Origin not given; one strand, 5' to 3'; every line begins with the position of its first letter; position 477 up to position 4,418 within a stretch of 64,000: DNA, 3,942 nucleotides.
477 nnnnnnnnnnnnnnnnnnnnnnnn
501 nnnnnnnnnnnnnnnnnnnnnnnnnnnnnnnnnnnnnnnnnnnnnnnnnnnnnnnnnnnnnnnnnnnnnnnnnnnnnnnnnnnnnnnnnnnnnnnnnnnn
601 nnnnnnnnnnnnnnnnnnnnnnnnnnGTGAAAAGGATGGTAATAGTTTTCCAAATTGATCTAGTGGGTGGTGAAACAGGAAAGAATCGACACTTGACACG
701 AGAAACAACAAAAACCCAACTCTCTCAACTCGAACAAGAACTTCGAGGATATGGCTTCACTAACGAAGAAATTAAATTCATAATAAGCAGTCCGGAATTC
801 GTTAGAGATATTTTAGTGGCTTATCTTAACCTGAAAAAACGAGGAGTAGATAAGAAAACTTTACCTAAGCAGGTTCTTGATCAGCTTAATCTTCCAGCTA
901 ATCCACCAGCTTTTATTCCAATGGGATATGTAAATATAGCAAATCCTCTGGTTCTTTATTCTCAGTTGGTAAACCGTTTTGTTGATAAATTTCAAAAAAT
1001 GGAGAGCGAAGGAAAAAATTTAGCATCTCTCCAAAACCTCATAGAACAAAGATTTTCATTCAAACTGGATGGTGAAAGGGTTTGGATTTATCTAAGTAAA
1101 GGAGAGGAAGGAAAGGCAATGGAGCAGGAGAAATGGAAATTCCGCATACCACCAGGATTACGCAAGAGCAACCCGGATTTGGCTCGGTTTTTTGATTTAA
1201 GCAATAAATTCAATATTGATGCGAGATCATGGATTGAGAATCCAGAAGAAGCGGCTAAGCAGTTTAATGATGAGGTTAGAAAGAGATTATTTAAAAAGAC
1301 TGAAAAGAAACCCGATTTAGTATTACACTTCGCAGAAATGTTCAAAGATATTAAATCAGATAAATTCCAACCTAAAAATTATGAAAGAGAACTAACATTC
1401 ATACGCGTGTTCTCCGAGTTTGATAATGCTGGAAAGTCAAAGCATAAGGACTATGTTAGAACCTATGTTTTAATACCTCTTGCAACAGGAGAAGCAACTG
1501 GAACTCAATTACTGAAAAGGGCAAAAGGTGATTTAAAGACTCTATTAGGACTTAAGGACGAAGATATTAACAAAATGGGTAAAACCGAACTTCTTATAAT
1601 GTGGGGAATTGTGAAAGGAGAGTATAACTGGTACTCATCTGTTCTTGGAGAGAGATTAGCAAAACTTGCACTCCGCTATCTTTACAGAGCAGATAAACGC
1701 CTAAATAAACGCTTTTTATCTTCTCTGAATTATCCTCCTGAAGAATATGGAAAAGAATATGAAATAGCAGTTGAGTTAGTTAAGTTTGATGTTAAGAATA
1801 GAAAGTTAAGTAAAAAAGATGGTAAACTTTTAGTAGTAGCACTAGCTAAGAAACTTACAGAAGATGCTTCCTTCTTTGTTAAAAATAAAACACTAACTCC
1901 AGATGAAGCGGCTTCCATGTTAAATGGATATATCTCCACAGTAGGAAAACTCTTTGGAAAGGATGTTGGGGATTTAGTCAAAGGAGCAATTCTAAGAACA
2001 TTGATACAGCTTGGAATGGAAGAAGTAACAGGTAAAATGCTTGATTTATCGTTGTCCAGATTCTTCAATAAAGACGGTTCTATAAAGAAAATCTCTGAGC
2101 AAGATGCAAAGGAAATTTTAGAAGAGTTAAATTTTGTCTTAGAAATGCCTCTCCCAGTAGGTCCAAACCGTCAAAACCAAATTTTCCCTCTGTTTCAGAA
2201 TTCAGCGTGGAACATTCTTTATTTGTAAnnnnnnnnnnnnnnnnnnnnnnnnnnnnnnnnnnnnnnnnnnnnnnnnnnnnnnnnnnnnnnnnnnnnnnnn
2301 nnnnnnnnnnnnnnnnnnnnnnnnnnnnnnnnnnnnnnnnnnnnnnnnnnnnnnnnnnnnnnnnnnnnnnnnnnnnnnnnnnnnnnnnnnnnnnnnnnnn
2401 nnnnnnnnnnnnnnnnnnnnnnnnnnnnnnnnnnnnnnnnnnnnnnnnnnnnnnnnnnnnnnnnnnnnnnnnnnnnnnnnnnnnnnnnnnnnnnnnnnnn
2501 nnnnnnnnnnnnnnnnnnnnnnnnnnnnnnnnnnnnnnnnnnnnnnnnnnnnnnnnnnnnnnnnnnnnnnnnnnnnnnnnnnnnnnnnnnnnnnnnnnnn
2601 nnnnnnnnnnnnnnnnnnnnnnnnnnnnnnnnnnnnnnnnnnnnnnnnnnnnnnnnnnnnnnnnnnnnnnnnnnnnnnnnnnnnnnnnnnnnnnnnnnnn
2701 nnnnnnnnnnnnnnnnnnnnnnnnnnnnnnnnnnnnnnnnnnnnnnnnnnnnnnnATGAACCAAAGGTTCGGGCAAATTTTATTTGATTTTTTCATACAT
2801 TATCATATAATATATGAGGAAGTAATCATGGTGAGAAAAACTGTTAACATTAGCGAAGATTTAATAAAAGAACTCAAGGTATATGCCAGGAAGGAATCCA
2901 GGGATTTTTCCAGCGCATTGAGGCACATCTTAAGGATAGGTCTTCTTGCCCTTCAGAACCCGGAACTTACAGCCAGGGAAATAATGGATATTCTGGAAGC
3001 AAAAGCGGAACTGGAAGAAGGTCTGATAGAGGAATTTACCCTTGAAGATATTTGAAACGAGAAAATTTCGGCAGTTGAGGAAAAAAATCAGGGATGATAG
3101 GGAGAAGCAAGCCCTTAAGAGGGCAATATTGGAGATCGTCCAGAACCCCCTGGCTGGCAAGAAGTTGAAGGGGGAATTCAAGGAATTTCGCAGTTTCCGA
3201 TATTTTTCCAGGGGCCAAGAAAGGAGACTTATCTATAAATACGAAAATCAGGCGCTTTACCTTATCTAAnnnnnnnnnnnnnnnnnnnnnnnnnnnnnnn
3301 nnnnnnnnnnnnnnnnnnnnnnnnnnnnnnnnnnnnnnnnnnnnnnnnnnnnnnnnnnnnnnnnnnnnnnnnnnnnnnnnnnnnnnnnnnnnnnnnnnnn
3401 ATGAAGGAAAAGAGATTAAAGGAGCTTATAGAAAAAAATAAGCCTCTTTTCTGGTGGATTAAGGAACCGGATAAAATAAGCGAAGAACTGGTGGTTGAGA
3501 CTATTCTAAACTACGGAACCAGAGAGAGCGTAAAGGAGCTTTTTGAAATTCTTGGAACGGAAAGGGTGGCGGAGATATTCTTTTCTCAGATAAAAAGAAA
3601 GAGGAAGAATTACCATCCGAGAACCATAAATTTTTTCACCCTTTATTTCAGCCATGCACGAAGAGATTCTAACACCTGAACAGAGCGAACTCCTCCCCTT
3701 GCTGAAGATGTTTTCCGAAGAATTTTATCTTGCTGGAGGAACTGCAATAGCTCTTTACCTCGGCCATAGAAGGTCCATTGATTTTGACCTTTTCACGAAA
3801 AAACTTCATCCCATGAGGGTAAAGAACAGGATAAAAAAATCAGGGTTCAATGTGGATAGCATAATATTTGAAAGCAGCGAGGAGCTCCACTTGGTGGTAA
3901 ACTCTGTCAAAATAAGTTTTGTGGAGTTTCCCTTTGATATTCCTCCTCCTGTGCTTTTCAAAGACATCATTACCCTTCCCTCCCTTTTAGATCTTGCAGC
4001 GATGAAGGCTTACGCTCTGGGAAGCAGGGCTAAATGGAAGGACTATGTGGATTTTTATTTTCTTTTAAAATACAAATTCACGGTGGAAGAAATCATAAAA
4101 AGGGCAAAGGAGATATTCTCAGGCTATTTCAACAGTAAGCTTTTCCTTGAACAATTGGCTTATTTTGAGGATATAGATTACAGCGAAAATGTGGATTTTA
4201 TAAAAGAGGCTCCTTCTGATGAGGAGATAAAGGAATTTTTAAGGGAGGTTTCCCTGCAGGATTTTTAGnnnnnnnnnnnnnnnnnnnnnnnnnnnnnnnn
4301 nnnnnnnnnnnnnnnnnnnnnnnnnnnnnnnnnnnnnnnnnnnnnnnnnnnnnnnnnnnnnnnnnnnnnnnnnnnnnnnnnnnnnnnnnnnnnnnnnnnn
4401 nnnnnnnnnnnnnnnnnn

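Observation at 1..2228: Low-GC two-gene operon of unknown function next to three toxin-antitoxin modules: candidate defence-island cargo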

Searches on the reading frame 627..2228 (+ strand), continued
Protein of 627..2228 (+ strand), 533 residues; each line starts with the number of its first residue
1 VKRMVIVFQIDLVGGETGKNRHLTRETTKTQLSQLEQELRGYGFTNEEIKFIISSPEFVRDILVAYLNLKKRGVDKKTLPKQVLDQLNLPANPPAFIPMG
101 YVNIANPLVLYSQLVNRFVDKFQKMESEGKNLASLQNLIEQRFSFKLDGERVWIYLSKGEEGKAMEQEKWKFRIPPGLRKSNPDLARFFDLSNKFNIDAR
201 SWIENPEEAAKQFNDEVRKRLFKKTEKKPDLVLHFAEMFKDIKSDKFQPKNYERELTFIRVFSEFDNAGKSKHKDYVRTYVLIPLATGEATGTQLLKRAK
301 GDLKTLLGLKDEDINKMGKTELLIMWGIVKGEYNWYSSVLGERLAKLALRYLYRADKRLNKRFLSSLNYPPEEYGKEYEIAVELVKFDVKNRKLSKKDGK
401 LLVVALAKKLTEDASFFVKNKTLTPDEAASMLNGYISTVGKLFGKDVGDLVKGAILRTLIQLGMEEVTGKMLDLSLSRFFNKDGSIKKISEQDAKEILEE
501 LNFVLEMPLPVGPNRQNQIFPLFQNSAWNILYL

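Call 90: fold_search(model_id=the predicted structure, library=viral)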
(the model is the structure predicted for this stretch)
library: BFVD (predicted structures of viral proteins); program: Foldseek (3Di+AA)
matches with E <= 10: 306; with E <= 0.001: 0
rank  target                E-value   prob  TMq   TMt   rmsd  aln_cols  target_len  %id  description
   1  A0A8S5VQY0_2          3.9e-02  0.15  0.10  0.07  29.4       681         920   10  (no name in the UniProt tables at hand)
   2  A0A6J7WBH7            9.3e-02  0.10  0.08  0.09  39.2       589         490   11  Uncharacterized protein [uncultured Caudovirales phage]
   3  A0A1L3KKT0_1          1.8e-01  0.20  0.17  0.10  25.8       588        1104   10  Genome polyprotein [Hubei picorna-like virus 81]
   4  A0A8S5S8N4            3.0e-01  0.09  0.11  0.10  32.1       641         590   12  Minor tail protein (Fragment) [Siphoviridae sp. ctHNe8]
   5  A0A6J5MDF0            3.8e-01  0.06  0.10  0.08  29.4       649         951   12  Lysozyme [uncultured Caudovirales phage]
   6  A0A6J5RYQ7            3.8e-01  0.06  0.11  0.06  35.9       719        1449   12  Large polyvalent protein associated domain-containing protein [uncultured Caudovirales phage]
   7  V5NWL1                4.0e-01  0.13  0.17  0.12  20.9       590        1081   13  F-UL37 protein [Chelonid alphaherpesvirus 5]
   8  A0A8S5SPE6            4.2e-01  0.06  0.09  0.05  41.6       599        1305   14  Tape measure domain protein [Myoviridae sp. ct7Mg7]
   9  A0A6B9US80            5.9e-01  0.08  0.13  0.11  25.2       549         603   10  (no name in the UniProt tables at hand)
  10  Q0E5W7                5.9e-01  0.06  0.10  0.07  27.0       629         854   11  Lysozyme [Pseudomonas phage LKA1]
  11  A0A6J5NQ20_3          5.9e-01  0.06  0.11  0.07  25.9       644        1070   13  Large polyvalent protein associated domain-containing protein [uncultured Caudovirales phage]
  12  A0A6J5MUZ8            7.3e-01  0.06  0.10  0.08  35.0       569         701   11  Uncharacterized protein [uncultured Caudovirales phage]
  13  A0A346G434            8.3e-01  0.13  0.17  0.17  24.4       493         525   11  (no name in the UniProt tables at hand)
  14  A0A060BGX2            8.7e-01  0.08  0.15  0.12  28.2       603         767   14  Putative phage protein [Podophage Lau218]
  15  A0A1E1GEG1            9.1e-01  0.05  0.09  0.07  31.3       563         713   10  (no name in the UniProt tables at hand)
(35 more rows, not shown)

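Call 94: search_dna_similar(query=window:636-2228:+, collection=plasmids, mode=protein, max_evalue=0.01)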
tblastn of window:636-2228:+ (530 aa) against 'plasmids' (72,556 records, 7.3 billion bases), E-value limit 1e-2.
No match.

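Call 96: search_dna_similar(query=window:636-2228:+, collection=phages, mode=protein, max_evalue=0.01)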
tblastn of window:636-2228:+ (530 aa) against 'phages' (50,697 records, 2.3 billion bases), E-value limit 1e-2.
No match.

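Call 100: search_protein_families(library=pfam, alignment_id=A5, max_evalue=5)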
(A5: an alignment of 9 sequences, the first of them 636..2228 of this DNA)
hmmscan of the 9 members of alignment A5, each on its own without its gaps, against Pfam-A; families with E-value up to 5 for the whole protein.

A. member 1, window:636-2228:+ (530 aa): 2 families
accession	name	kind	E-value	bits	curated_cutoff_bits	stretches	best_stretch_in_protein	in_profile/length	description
PF22746.1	SHOCT-like_DUF2089-C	-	0.0074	16.3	27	0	485-499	14-28/32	SHOCT-like domain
PF17944.6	Arg_decarbox_C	-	0.28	12.2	23.3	0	19-39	28-48/51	Arginine decarboxylase C-terminal helical extension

B. families by the number of members that match (of 9 scanned): 20 families
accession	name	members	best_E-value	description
PF22746.1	SHOCT-like_DUF2089-C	3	0.0019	SHOCT-like domain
PF18190.7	Plk4_PB1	1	0.001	Polo-like Kinase 4 Polo Box 1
PF06050.19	HGD-D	1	0.0037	2-hydroxyglutaryl-CoA dehydratase, D-component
PF12635.12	DUF3780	1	0.03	Protein of unknown function (DUF3780)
PF08625.16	Utp13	1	0.035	Utp13 specific WD40 associated domain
PF24547.1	DUF7601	1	0.04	Domain of unknown function (DUF7601)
PF15995.10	DUF4771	1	0.058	Domain of unknown function (DUF4771)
PF24739.1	DUF7690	1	0.088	Domain of unknown function (DUF7690)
PF09827.14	CRISPR_Cas2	1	0.091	CRISPR associated protein Cas2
PF11997.14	DUF3492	1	0.093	Domain of unknown function (DUF3492)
PF16494.10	Na_Ca_ex_C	1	0.15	C-terminal extension of sodium/calcium exchanger domain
PF18820.6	BD_b_sandwich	1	0.15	Bdellovibrio Beta-sandwich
PF08869.16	XisI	1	0.16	XisI protein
PF10971.13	DUF2773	1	0.16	Protein of unknown function (DUF2773)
PF13174.12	TPR_6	1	0.17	Tetratricopeptide repeat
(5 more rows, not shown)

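Call 108: find_encoding_contigs(protein=P0016, flank=10000)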
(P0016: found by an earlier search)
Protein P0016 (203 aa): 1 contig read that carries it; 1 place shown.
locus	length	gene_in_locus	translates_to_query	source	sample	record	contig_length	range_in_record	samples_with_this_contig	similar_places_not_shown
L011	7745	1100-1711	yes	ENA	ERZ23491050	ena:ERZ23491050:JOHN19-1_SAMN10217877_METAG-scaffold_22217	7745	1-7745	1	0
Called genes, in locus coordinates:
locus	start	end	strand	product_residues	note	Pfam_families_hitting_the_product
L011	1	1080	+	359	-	?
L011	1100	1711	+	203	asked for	-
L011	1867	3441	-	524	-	PF09820:AAA-ATPase_like, PF08011:PDDEXK_9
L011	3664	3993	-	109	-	PF01648:ACPS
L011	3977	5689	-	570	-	PF01541:GIY-YIG (weak), PF02151:UVR (faint), PF27096:UvrC_M, PF22920:UvrC_RNaseH (weak), PF08459:UvrC_RNaseH_dom, PF14520:HHH_5 (weak)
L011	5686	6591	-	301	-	PF01040:UbiA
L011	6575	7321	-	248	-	PF16575:CLP1_P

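Call 109: search_protein_families(library=padloc, proteins=[L009:1544-3118:-, P0015], max_evalue=0.001)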
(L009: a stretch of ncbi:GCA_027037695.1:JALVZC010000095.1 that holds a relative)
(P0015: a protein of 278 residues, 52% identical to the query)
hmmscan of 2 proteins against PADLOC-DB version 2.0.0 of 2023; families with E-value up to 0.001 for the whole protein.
L009:1544-3118:- (524 aa): 1 family
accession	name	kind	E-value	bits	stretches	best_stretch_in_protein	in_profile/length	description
PDLC04980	PDC-S26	-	0.00039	17.9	0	445-494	95-143/389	-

P0015 (278 aa): 0 families

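Call 116: search_protein_families(library=phrogs, alignment_id=A5, max_evalue=0.1)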
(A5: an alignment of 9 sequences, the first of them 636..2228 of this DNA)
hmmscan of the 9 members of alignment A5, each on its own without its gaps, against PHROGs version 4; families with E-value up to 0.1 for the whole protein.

A. member 1, window:636-2228:+ (530 aa): 0 families

B. families by the number of members that match (of 9 scanned): 6 families
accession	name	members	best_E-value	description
phrog_8169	-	3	0.0052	-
phrog_167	-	1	0.002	tail length tape measure protein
phrog_16992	-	1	0.024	-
phrog_14770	-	1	0.067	-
phrog_28943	-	1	0.095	-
phrog_103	-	1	0.098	tail protein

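Call 117: search_protein_families(library=phrogs, proteins=[P0002, P0003, P0010, P0011, P0013, P0014, P0015], max_evalue=0.05)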
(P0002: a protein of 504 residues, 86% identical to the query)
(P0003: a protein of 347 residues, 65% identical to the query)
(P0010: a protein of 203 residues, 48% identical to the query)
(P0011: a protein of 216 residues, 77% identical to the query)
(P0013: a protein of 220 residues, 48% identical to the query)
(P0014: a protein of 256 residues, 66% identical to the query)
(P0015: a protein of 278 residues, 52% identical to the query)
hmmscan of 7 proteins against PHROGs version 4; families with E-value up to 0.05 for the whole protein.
P0002 (504 aa): 1 family
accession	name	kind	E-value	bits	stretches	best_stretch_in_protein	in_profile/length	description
phrog_167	-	tail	0.002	16.9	1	103-481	476-731/1555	tail length tape measure protein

P0003 (347 aa): 0 families

P0010 (203 aa): 0 families

P0011 (216 aa): 0 families

P0013 (220 aa): 2 families
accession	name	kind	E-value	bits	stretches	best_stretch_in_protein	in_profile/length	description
phrog_8169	-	unknown function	0.0052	17.3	1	35-94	55-118/218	-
phrog_16992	-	unknown function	0.024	15.8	1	42-153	48-159/218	-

P0014 (256 aa): 0 families

P0015 (278 aa): 0 families

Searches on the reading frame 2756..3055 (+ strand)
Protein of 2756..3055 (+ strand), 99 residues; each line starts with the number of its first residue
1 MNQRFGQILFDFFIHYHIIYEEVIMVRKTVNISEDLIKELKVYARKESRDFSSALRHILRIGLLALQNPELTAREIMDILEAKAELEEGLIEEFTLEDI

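Call 3: search_protein_families(library=pfam, proteins=[window:2756-3055:+], max_evalue=0.1)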
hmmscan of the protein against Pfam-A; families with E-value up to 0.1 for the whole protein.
window:2756-3055:+ (99 aa): 3 families
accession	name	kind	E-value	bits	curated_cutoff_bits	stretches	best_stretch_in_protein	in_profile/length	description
PF11903.14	ParD_like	-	1e-07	32.3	23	1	29-89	3-63/73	ParD-like antitoxin of type II bacterial toxin-antitoxin system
PF19891.5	DUF6364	-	0.006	17.5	27.3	1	29-70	6-39/70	Family of unknown function (DUF6364)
PF07764.18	Omega_Repress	-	0.024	15.3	33.3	1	22-47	17-42/59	Omega Transcriptional Repressor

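Call 4: search_protein_families(library=padloc, proteins=[window:2756-3055:+], max_evalue=0.1)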
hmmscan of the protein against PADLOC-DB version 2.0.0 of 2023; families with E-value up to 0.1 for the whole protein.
window:2756-3055:+ (99 aa): 0 families

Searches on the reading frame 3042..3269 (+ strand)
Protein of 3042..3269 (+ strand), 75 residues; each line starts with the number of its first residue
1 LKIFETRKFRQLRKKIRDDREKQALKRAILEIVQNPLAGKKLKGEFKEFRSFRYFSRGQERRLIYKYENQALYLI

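Call 3: search_protein_families(library=pfam, proteins=[window:3042-3269:+], max_evalue=0.1)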
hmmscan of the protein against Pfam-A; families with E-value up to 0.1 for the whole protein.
window:3042-3269:+ (75 aa): 3 families
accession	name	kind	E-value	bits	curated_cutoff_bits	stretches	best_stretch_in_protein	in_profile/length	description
PF15781.12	ParE-like_toxin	-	4.9e-11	42.9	28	1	4-72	2-69/87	ParE-like toxin of type II bacterial toxin-antitoxin system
PF06769.20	YoeB_toxin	-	0.037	14.5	27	1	18-75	16-74/80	YoeB-like toxin of bacterial type II toxin-antitoxin system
PF05016.21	ParE_toxin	-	0.051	14.6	23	1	7-70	5-74/89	ParE toxin of type II toxin-antitoxin system, parDE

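Call 4: search_protein_families(library=padloc, proteins=[window:3042-3269:+], max_evalue=0.1)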
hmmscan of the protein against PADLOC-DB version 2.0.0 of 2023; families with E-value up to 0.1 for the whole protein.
window:3042-3269:+ (75 aa): 0 families

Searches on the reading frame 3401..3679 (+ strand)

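Call 3: search_protein_families(library=pfam, proteins=[window:3401-3679:+], max_evalue=0.1)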
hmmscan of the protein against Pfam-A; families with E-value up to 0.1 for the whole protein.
window:3401-3679:+ (92 aa): 4 families
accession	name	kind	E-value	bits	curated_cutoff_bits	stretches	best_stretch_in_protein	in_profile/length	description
PF21956.1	DUF6922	-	0.00076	19.3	27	1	28-59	20-51/52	Family of unknown function (DUF6922)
PF20167.3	Transposase_32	-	0.028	14.8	45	1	16-80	5-57/177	Putative plant transposon protein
PF16739.11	CARD_2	-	0.048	14.1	28.2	1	4-70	3-68/93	Caspase recruitment domain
PF24731.1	DUF7683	-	0.054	14.3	27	1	18-53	2-36/73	Domain of unknown function (DUF7683)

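Call 4: search_protein_families(library=padloc, proteins=[window:3401-3679:+], max_evalue=0.1)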
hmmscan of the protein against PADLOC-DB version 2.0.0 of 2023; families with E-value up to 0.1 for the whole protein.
window:3401-3679:+ (92 aa): 0 families

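Call 7: search_protein_families(library=ncbifam, proteins=[window:3401-3679:+], max_evalue=1)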
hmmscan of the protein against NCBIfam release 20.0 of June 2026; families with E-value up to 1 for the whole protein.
window:3401-3679:+ (92 aa): 0 families

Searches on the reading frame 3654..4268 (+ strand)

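Call 3: search_protein_families(library=pfam, proteins=[window:3654-4268:+], max_evalue=0.1)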
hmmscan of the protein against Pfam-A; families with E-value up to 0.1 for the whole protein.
window:3654-4268:+ (204 aa): 2 families
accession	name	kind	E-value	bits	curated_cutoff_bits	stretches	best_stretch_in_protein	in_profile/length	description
PF08843.17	AbiEii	-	1.7e-13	51.5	22.5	1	20-198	11-222/238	Nucleotidyl transferase AbiEii toxin, Type IV TA system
PF15020.11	Beta-prop_CATSPERD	-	0.00068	19.5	27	1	30-84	20-74/329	CATSPERD, beta-propeller domain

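Call 4: search_protein_families(library=padloc, proteins=[window:3654-4268:+], max_evalue=0.1)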
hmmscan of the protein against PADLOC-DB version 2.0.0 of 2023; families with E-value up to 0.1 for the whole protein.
window:3654-4268:+ (204 aa): 7 families
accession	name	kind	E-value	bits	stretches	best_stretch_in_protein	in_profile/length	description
PDLC02307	AbiEii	-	5.5e-07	27.6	2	16-63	15-61/219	AbiEii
PDLC02323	AbiEii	-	1.5e-06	26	1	112-198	158-245/248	AbiEii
PDLC02305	AbiEii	-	7.9e-05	20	1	110-157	163-210/306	AbiEii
PDLC02298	AbiEii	-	0.00037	18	1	21-63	25-69/220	AbiEii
PDLC02313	AbiEii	-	0.0017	15.9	1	106-140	157-191/254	AbiEii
PDLC02288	AbiEii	-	0.011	12.6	0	127-150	193-217/294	AbiEii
PDLC02290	AbiEii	-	0.026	12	1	21-53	22-56/290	AbiEii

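Call 7: search_protein_families(library=ncbifam, proteins=[window:3654-4268:+], max_evalue=1)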
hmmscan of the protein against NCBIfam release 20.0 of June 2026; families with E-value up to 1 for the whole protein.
window:3654-4268:+ (204 aa): 1 family
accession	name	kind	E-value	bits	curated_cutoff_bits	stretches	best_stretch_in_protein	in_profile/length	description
NF000061.1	linco_LnuP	exception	0.0052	16.9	300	1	22-91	19-88/166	lincosamide nucleotidyltransferase Lnu(P)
